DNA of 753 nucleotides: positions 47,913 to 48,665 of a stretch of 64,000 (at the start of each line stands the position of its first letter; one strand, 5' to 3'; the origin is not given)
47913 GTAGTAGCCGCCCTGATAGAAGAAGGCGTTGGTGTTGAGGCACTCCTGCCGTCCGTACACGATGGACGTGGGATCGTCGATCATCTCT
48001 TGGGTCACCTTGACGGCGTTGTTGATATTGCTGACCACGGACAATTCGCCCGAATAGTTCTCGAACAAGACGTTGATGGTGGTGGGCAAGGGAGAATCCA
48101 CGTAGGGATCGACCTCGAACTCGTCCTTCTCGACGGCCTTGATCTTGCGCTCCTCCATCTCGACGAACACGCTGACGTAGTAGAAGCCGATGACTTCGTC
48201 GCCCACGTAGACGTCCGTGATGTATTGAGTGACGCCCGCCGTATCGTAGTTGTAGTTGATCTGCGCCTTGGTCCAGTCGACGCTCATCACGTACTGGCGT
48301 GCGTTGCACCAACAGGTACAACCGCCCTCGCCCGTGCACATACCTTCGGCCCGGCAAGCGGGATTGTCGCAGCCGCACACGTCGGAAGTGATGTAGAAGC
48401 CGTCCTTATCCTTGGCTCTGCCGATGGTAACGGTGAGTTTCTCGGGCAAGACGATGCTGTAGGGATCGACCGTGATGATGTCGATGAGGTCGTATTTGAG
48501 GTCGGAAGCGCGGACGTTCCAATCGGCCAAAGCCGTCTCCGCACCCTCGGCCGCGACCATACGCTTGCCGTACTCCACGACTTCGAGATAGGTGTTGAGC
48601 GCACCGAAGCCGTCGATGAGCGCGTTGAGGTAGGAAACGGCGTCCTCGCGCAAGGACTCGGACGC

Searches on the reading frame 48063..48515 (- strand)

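Call 5: search_protein_families(library=pfam, proteins=[window:48063-48515:-], max_evalue=10)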
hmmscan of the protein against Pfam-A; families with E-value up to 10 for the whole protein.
window:48063-48515:- (151 aa): 1 family
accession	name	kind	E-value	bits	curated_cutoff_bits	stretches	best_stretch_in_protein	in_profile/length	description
PF21511.2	SidD_cat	-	0.06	12.9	27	1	84-127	188-229/302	SidD, catalytic domain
